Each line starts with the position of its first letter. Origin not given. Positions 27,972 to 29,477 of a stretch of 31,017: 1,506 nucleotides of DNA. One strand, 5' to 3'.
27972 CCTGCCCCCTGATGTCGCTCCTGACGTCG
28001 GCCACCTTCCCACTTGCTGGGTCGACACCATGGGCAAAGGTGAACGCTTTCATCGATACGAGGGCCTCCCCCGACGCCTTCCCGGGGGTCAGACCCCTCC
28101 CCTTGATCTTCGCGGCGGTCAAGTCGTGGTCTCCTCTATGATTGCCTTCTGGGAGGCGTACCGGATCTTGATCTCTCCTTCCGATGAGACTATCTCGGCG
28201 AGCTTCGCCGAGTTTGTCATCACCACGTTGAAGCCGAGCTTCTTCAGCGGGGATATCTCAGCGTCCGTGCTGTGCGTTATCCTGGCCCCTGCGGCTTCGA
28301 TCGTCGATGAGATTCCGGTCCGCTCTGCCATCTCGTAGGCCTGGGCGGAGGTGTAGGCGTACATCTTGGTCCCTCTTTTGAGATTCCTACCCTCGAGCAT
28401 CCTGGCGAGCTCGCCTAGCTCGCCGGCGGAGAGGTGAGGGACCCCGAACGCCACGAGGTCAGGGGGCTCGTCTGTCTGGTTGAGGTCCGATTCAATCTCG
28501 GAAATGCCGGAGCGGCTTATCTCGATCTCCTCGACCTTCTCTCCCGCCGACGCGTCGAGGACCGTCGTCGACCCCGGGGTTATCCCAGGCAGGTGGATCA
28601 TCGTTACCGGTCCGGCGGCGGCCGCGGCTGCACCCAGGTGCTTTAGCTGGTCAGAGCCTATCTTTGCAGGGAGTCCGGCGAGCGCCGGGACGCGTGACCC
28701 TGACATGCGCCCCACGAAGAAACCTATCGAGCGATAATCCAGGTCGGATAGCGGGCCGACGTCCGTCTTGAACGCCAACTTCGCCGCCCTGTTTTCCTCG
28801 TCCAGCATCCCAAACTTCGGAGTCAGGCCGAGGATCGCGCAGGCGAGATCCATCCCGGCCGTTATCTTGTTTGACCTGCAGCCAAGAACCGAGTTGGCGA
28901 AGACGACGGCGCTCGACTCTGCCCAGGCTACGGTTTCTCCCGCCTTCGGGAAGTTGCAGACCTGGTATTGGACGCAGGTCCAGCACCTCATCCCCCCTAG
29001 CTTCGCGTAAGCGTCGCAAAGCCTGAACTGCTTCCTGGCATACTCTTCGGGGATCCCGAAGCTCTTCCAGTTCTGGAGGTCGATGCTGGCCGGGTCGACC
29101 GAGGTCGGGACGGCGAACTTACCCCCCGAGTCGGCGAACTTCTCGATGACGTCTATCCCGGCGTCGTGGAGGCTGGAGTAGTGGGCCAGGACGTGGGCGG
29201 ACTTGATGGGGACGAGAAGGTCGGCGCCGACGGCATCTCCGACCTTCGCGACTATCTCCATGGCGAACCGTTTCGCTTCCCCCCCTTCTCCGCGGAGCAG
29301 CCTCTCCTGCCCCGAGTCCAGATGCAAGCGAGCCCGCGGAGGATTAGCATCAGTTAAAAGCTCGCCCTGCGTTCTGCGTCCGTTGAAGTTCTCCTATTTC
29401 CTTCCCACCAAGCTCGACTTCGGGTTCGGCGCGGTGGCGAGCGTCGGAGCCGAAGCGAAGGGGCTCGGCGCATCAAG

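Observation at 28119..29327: Aconitase X large subunit with rewired Fe-S ligands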

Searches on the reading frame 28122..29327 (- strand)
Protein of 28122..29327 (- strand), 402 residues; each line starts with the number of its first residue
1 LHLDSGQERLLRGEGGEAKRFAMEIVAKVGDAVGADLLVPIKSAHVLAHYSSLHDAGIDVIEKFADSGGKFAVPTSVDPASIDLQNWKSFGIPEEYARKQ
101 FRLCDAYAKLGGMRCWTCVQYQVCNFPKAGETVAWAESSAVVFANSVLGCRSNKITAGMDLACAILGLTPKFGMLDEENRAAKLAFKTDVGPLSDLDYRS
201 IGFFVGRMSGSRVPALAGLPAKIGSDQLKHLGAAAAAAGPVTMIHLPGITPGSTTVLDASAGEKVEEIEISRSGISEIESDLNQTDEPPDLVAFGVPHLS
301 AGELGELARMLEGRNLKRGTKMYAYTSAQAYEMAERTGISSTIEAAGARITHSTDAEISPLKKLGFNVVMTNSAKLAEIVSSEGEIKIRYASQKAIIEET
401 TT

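Call 3: search_protein_families(library=pfam, proteins=[window:28122-29327:-])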
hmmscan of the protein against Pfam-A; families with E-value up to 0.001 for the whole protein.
window:28122-29327:- (402 aa): 1 family
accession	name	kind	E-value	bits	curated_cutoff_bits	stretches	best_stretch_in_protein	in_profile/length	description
PF04412.18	AcnX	-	1.9e-120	402.7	31.5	1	1-398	1-400/400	Aconitase X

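Call 4: search_protein_families(library=ncbifam, proteins=[window:28122-29327:-])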
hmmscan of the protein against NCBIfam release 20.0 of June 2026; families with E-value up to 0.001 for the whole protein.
window:28122-29327:- (402 aa): 1 family
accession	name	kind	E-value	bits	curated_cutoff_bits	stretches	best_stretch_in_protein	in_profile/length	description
NF051439.1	C3LHypDHLhpIPSEAE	equivalog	1.1e-76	258.5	700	1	2-399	145-542/555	cis-3-hydroxy-L-proline dehydratase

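Call 5: search_solved_structures(query=window:28122-29327:-, show_alignments=4, max_evalue=0.001)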
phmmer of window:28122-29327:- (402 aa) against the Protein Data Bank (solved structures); distinct sequences matched with E-value up to 0.001: 4.
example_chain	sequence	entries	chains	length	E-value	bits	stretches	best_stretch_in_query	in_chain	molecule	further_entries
7cnr_A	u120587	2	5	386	6.9e-56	193.4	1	1-384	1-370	DUF521 domain-containing protein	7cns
7d2r_A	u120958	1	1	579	7.4e-50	173.6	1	6-393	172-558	cis-3-hydroxy-L-proline dehydratase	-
7cnq_A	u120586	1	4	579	1.1e-49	173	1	6-393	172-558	cis-3-hydroxy-L-proline dehydratase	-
7cnp_A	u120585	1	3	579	1.1e-49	173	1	6-393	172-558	cis-3-hydroxy-L-proline dehydratase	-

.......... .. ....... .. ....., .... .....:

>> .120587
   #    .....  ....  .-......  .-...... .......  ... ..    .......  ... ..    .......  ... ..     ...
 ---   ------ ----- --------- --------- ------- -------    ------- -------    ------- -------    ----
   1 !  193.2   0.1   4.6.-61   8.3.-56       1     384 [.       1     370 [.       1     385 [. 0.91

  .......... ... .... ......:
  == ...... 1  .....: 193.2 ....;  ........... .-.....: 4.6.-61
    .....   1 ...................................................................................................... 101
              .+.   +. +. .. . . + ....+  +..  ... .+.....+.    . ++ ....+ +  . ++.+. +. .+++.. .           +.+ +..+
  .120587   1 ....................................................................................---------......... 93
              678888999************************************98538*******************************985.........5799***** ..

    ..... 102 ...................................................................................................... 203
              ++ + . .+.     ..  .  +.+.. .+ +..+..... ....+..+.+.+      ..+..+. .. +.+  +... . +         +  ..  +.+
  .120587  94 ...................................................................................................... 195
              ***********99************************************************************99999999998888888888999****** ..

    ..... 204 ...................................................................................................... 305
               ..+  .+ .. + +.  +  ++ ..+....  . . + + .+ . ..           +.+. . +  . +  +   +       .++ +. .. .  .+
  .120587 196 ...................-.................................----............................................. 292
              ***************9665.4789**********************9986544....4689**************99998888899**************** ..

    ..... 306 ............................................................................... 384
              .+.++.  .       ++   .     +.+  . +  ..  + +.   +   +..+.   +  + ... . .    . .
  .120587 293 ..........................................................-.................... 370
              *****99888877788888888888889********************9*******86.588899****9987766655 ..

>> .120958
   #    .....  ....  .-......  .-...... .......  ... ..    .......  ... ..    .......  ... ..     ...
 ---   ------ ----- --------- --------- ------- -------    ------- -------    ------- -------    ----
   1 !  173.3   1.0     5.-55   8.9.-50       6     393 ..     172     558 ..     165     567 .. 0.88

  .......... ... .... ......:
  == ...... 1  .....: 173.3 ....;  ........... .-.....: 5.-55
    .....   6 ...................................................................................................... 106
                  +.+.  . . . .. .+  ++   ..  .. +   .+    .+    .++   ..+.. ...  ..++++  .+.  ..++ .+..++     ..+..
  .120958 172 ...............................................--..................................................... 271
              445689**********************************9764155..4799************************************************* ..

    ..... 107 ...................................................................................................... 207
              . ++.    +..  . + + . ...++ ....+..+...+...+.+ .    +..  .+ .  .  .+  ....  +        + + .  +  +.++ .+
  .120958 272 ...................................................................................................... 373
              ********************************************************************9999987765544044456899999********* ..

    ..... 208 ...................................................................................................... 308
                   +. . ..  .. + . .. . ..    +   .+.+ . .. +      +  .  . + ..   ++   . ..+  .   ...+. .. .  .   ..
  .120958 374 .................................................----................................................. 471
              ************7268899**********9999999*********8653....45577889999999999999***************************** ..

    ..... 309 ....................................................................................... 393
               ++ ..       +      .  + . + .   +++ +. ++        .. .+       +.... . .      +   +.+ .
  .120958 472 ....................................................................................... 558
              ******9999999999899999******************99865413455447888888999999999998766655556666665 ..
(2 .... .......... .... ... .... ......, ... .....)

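Call 13: find_homologous_proteins(query=window:28122-29327:-, max_evalue=1e-10)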
Query window:28122-29327:- (402 aa): 561 proteins with E <= 1e-10 among 8000 candidates; the best 120 are listed.
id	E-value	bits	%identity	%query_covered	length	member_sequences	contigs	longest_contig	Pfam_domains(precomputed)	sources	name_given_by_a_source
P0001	3.4e-262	887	100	100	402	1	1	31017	PF28406.1,PF04412.20,PF28403.1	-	-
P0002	5.9e-240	814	90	100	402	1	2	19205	PF28406.1,PF04412.20,PF28403.1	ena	-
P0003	8.0e-227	771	84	100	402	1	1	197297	PF28406.1,PF04412.20,PF28403.1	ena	-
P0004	1.4e-226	770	84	100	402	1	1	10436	PF28406.1,PF04412.20,PF28403.1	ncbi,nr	ncbi:MAG TPA: aconitase X catalytic domain-containing protein [Nitrososphaerales archaeon]|nr:aconit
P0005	2.2e-226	769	84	100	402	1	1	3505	PF28406.1,PF04412.20,PF28403.1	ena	-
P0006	8.1e-226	768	84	100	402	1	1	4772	PF28406.1,PF04412.20,PF28403.1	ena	-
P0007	7.9e-225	764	84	100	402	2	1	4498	PF28406.1,PF04412.20,PF28403.1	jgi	-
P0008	1.1e-224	764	84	100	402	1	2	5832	PF28406.1,PF04412.20,PF28403.1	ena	-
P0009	1.2e-224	764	84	100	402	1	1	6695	PF28406.1,PF04412.20,PF28403.1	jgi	jgi:predicted aconitase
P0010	5.6e-224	762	84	100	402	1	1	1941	PF28406.1,PF04412.20,PF28403.1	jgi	jgi:predicted aconitase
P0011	1.1e-223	761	83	100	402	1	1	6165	PF28406.1,PF04412.20,PF28403.1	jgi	-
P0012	1.5e-223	760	84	100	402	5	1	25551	PF28406.1,PF04412.20,PF28403.1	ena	-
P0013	1.9e-223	760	83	100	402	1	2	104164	PF28406.1,PF04412.20,PF28403.1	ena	-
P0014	1.5e-222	757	82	100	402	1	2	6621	PF28406.1,PF04412.20,PF28403.1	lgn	-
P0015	2.9e-222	756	83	100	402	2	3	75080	PF28406.1,PF04412.20,PF28403.1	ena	-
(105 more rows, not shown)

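Call 21: search_protein_representatives(protein=window:28122-29327:-)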
Query: 402 residues. Proteins with E-value up to 0.001 (for the whole library): 2218; up to 1e-10: 1299; up to 1e-30: 501. The best 150 are listed.
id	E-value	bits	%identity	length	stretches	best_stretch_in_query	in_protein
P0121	1.3e-119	416.4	48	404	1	1-397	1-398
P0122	5.8e-105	368.2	44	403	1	1-398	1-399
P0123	2.3e-88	313.5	40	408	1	3-393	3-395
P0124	2.6e-88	313.3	37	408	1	1-401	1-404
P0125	8.4e-86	305.1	64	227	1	177-400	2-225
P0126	4.8e-85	302.6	41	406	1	2-384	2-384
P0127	7.5e-85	302.0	40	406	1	7-394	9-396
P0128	2.6e-79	283.7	38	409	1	1-380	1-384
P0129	2.7e-79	283.6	39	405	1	1-399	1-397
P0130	5.9e-79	282.6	38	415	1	2-394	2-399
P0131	3.2e-74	267.0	39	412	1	1-397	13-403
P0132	1.8e-73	264.5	37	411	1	4-378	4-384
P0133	3.6e-70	253.6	39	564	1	3-384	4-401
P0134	4.9e-70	253.2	35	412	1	3-388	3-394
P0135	1.4e-69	251.7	36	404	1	3-388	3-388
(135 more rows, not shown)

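Call 24: find_related_loci(query=window:28122-29327:-, collection=genome_contigs, flank=6000)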
Query window:28122-29327:- (402 aa) in genome_contigs; peptide patterns used: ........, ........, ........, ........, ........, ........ (x = any residue, [..] = any of these).
172 stretches matched a pattern; 27 encode a relative of the query (tblastn E <= 1e-3); 27 distinct loci.
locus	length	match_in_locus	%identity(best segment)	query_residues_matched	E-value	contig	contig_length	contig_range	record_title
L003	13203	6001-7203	82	1-401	0e+0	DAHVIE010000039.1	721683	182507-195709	MAG TPA_asm: Thaumarchaeota archaeon isolate clean25 k141_89504, whole genome shotgun sequence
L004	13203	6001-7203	82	1-401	0e+0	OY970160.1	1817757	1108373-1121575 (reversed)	MAG: uncultured Nitrososphaerales archaeon isolate MFD09222.bin.1.114 genome assembly, chromosome: 1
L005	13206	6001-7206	80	1-402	0e+0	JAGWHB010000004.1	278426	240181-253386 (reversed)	MAG: Thaumarchaeota archaeon isolate REEA66 REEA66_4_length_278426_cov_7.742072, whole genome shotgun sequence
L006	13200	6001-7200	81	1-400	0e+0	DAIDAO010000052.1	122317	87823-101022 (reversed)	MAG TPA_asm: bacterium isolate clean1925 k141_429303, whole genome shotgun sequence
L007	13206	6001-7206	79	1-402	0e+0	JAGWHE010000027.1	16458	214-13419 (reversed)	MAG: Thaumarchaeota archaeon isolate REEA69 REEA69-150_5435, whole genome shotgun sequence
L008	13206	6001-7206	79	1-402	0e+0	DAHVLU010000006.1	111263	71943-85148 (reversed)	MAG TPA_asm: Thaumarchaeota archaeon isolate clean534 k141_1181119, whole genome shotgun sequence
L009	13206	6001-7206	80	1-402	0e+0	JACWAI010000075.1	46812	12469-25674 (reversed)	MAG: Nitrososphaerales archaeon isolate A_CRE_07 k141_308571, whole genome shotgun sequence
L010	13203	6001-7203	79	1-401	0e+0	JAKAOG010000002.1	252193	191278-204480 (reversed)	MAG: archaeon isolate YF1.bin121 NODE_17_length_252193_cov_4.555906, whole genome shotgun sequence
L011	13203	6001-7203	78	1-401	0e+0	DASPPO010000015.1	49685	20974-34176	MAG TPA_asm: Nitrososphaerales archaeon isolate SMAG_U12175 k141_14177, whole genome shotgun sequence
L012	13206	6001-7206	77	1-402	0e+0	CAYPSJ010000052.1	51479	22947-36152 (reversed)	MAG TPA_asm: uncultured Nitrosopumilales archaeon isolate SRP140028_co1_639 genome assembly, contig: k141_1845382, whole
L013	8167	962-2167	77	1-402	0e+0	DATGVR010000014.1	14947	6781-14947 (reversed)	MAG TPA_asm: Nitrososphaerales archaeon isolate SMAG_U10561 k141_842480, whole genome shotgun sequence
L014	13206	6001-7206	77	1-402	0e+0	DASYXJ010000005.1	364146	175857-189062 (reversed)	MAG TPA_asm: Nitrososphaerales archaeon isolate SMAG_U6305 k141_58203, whole genome shotgun sequence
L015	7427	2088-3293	74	1-402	0e+0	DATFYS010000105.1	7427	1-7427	MAG TPA_asm: Nitrososphaerales archaeon isolate SMAG_U9549 k141_1020071, whole genome shotgun sequence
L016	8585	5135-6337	72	1-401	0e+0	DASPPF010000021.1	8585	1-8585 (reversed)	MAG TPA_asm: Nitrososphaerales archaeon isolate SMAG_U12166 k141_314099, whole genome shotgun sequence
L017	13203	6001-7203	69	1-401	0e+0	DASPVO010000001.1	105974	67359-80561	MAG TPA_asm: Nitrososphaerales archaeon isolate SMAG_U12331 k141_718004, whole genome shotgun sequence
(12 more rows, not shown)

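Call 35: predict_structure(alignment_id=A2)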
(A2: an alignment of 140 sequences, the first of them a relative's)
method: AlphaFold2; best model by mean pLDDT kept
length: 402 residues; sequences in the alignment: 140
mean_pLDDT: 97.6   pTM: 0.94
mean pLDDT of the five models: 97.6, 97.5, 97.4, 97.4, 97.3
residues with pLDDT >= 90: 399; 70-90: 3; 50-70: 0; < 50: 0
segments of 3 or more residues with pLDDT < 50: none
pLDDT, mean of each block of 10 residues (from residue 1): 98 98 98 98 98 96 98 98 98 98 98 97 96 98 99 96 99 98 97 97 98 97 97 98 98 98 98 98 98 98 98 98 98 98 98 97 97 98 93 98 95
secondary structure, 60 per line:
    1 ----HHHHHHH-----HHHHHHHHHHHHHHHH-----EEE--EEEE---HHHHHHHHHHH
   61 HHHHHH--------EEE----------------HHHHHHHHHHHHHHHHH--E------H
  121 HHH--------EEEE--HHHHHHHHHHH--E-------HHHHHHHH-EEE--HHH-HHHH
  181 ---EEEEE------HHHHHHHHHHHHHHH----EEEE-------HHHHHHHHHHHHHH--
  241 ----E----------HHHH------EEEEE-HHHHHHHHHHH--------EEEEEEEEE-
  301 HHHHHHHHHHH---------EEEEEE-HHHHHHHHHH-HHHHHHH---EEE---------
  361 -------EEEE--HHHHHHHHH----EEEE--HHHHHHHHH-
elements in order: H5-11 H17-32 E38-40 E43-46 H50-66 E75-77 H94-110 H120-123 E132-135 H138-148 H159-166 E168-170 H177-180 E184-188 H195-209 E214-217 H225-238 H256-259 E266-270 H272-282 E291-299 H301-311 E321-326 H328-337 H339-345 E349-351 E368-371 H374-382 E387-390 H393-401

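Call 38: fold_search(model_id=the predicted structure, library=pdb)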
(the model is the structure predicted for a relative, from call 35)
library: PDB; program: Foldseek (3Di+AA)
matches with E <= 10: 500; with E <= 0.001: 21
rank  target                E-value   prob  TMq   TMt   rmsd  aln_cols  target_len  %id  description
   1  7cnr_A                7.2e-42  1.00  0.91  0.95   1.7       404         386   33  Crystal structure of Thermococcus kodakaraensis aconitase X (apo-form) (released 2021-06-16)
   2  7d2r                  8.9e-38  1.00  0.93  0.68   2.1       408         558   31  Crystal structure of Agrobacterium tumefaciens aconitase X mutant - S449C/C510V (released 2021-06-16)
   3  7cnq_A                2.4e-37  1.00  0.92  0.67   2.2       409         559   31  Crystal structure of Agrobacterium tumefaciens aconitase X (holo-form) (released 2021-06-16)
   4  7cnp_A                3.7e-37  1.00  0.93  0.67   2.2       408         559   31  Crystal structure of Agrobacterium tumefaciens aconitase X (apo-form) (released 2021-06-16)
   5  7cnp_B                3.7e-37  1.00  0.92  0.67   2.2       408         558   31  Crystal structure of Agrobacterium tumefaciens aconitase X (apo-form) (released 2021-06-16)
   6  4kp2_A                1.5e-12  1.00  0.59  0.57   7.4       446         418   15  Crystal structure of homoaconitase large subunit from methanococcus jannaschii (MJ1003) (released 2014-04-23)
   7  1b0j                  2.7e-12  1.00  0.54  0.32   7.7       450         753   14  CRYSTAL STRUCTURE OF ACONITASE WITH ISOCITRATE (released 1998-11-18)
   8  5acn                  3.0e-12  1.00  0.57  0.34   7.5       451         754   14  STRUCTURE OF ACTIVATED ACONITASE. FORMATION OF THE (4FE-4S) CLUSTER IN THE CRYSTAL (released 1990-07-15)
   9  1c96                  5.1e-12  1.00  0.58  0.34   6.8       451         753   15  S642A:CITRATE COMPLEX OF ACONITASE (released 1999-08-12)
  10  1nis                  1.0e-11  1.00  0.57  0.34   7.4       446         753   14  CRYSTAL STRUCTURE OF ACONITASE WITH TRANS-ACONITATE AND NITROCITRATE BOUND (released 1993-10-31)
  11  4kp1                  1.2e-11  1.00  0.56  0.54   8.7       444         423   16  Crystal structure of IPM isomerase large subunit from methanococcus jannaschii (MJ0499) (released 2014-04-23)
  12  7acn                  1.2e-11  1.00  0.55  0.33   7.6       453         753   15  CRYSTAL STRUCTURES OF ACONITASE WITH ISOCITRATE AND NITROISOCITRATE BOUND (released 1993-10-31)
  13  1b0m                  1.3e-11  1.00  0.57  0.33   7.5       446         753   14  ACONITASE R644Q:FLUOROCITRATE COMPLEX (released 1998-11-18)
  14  1aco                  2.9e-11  1.00  0.56  0.33   7.6       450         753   14  CRYSTAL STRUCTURE OF ACONITASE WITH TRANSACONITATE BOUND (released 1993-10-31)
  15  4nqy_A                3.6e-10  1.00  0.54  0.54   9.6       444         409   15  The reduced form of MJ0499 (released 2014-05-21)
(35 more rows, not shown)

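Call 40: find_encoding_contigs(protein=P0121, flank=6000, max_places=4)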
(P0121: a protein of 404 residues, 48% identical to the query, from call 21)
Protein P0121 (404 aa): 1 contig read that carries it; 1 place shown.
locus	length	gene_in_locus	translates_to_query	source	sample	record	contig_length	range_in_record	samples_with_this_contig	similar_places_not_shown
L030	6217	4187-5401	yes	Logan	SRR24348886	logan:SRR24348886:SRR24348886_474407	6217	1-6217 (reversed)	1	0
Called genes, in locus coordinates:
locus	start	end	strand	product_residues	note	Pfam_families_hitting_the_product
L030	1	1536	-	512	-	?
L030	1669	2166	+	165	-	-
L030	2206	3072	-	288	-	PF02195:ParB_N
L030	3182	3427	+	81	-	-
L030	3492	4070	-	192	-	-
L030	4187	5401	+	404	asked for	PF04412:AcnX, PF28403:AcnX_2nd, PF28406:AcnX_3rd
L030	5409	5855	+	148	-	PF01989:AcnX_swivel_put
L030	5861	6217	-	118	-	?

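Call 41: find_encoding_contigs(protein=P0122, flank=6000, max_places=4)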
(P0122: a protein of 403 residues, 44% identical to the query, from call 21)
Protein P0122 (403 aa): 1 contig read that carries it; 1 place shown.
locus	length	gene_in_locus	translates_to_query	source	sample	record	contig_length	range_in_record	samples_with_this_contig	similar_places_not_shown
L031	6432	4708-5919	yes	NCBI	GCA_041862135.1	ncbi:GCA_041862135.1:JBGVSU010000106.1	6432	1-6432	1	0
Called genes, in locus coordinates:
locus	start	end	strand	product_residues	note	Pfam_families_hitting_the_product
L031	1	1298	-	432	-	?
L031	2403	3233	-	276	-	PF01522:Polysacc_deac_1, PF10096:DUF2334 (weak)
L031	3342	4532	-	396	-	PF04389:Peptidase_M28 (weak), PF01546:Peptidase_M20, PF07687:M20_dimer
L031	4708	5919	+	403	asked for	PF04412:AcnX, PF28403:AcnX_2nd, PF28406:AcnX_3rd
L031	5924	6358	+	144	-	PF01989:AcnX_swivel_put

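Call 43: find_homologous_proteins(query=P0121, max_evalue=1e-30)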
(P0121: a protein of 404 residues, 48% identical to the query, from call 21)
Query P0121 (404 aa): 2472 proteins with E <= 1e-30 among 8000 candidates; the best 120 are listed.
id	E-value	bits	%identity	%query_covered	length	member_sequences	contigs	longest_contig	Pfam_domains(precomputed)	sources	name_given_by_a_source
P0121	3.3e-269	910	100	100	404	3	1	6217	PF28406.1,PF04412.20,PF28403.1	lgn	-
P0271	1.4e-157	543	62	95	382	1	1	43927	PF28406.1,PF04412.20,PF28403.1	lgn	-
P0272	5.1e-156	538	61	100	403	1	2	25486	PF28406.1,PF04412.20,PF28403.1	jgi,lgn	jgi:hypothetical protein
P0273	3.2e-143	495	55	99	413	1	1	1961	PF28406.1,PF04412.20,PF28403.1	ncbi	-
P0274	9.6e-141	487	54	100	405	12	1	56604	PF28406.1,PF04412.20,PF28403.1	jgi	jgi:hypothetical protein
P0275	3.1e-140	486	54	100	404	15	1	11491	PF28406.1,PF04412.20,PF28403.1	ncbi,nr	ncbi:MAG: aconitase X catalytic domain-containing protein [Thaumarchaeota archaeon]|nr:aconitase X c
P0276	7.5e-134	465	50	100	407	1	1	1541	PF28406.1,PF04412.20,PF28403.1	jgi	jgi:predicted aconitase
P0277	6.1e-133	462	52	100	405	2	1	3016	PF28406.1,PF04412.20,PF28403.1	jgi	jgi:hypothetical protein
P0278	4.8e-130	452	53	97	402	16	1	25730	PF28406.1,PF04412.20,PF28403.1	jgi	jgi:predicted aconitase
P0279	8.1e-130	451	54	95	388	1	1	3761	PF28406.1,PF04412.20,PF28403.1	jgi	jgi:predicted aconitase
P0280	9.9e-128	444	50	100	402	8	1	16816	PF28406.1,PF04412.20,PF28403.1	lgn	-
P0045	8.2e-127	441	49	100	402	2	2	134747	PF28406.1,PF04412.20,PF28403.1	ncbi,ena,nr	ncbi:MAG: aconitase X catalytic domain-containing protein [Nitrososphaerota archaeon]|nr:aconitase X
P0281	1.1e-125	438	51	100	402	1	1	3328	PF28406.1,PF04412.20,PF28403.1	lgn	-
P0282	6.7e-125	435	49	99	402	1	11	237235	PF28406.1,PF04412.20,PF28403.1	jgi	jgi:predicted aconitase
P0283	1.2e-124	434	49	100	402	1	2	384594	PF28406.1,PF04412.20,PF28403.1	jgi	jgi:predicted aconitase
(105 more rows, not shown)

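Call 51: find_encoding_contigs(protein=P0274, flank=8000, max_places=3)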
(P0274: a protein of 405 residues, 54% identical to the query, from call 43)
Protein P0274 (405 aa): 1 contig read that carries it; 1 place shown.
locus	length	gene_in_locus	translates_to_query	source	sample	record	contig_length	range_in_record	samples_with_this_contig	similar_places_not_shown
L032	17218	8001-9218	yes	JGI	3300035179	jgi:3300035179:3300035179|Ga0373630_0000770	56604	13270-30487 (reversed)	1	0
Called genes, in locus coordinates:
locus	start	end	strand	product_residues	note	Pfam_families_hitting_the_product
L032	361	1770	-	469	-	PF01565:FAD_binding_4, PF02913:FAD-oxidase_C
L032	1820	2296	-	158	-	PF02627:CMD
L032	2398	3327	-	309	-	PF00296:Bac_luciferase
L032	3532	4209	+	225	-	PF03737:RraA-like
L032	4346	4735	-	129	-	PF03928:HbpS-like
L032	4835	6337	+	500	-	PF00171:Aldedh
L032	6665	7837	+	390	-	PF02746:MR_MLE_N, PF13378:MR_MLE_C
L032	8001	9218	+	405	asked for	PF04412:AcnX, PF28403:AcnX_2nd, PF28406:AcnX_3rd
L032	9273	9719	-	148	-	PF01989:AcnX_swivel_put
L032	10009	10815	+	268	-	PF19799:DUF6282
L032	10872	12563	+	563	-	PF00890:FAD_binding_2, PF07992:Pyr_redox_2 (faint), PF02910:Succ_DH_flav_C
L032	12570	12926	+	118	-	PF13085:Fer2_3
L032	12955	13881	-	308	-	PF00389:2-Hacid_dh, PF02826:2-Hacid_dh_C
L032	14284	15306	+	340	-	PF08240:ADH_N, PF16912:Glu_dehyd_C (weak), PF00107:ADH_zinc_N, PF13602:ADH_zinc_N_2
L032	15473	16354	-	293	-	PF05853:BKACE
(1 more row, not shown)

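Call 52: find_encoding_contigs(protein=P0275, flank=8000, max_places=3)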
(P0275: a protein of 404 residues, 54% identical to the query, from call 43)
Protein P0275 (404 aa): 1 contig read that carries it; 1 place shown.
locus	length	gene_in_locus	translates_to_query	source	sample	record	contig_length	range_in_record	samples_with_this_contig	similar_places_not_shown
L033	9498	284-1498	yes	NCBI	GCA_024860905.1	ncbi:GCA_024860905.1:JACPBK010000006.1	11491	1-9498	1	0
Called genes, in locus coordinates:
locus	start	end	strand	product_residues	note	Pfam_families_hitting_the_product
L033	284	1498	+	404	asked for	PF04412:AcnX, PF28403:AcnX_2nd, PF28406:AcnX_3rd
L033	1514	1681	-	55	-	-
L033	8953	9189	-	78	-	-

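Call 62: find_encoding_contigs(protein=P0278, flank=7000, max_places=2)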
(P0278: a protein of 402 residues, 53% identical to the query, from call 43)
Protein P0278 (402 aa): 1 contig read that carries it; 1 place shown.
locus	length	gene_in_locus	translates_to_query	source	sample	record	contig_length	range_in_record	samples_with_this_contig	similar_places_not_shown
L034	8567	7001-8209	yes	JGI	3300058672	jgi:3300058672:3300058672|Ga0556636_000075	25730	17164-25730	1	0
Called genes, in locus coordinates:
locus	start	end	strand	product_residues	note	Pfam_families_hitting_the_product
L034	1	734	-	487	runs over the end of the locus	PF00171:Aldedh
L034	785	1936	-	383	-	PF00465:Fe-ADH, PF13685:Fe-ADH_2, PF25137:ADH_Fe_C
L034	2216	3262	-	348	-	PF02653:BPD_transp_2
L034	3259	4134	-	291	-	PF02653:BPD_transp_2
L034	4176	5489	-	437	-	PF13433:Peripla_BP_5 (weak), PF13458:Peripla_BP_6, PF01094:ANF_receptor, PF13433:Peripla_BP_5 (weak)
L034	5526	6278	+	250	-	PF00005:ABC_tran, PF13304:AAA_21 (weak), PF12399:BCA_ABC_TP_C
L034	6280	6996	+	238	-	PF00005:ABC_tran, PF13304:AAA_21 (weak)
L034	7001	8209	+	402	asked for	PF04412:AcnX, PF28403:AcnX_2nd, PF28406:AcnX_3rd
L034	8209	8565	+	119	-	?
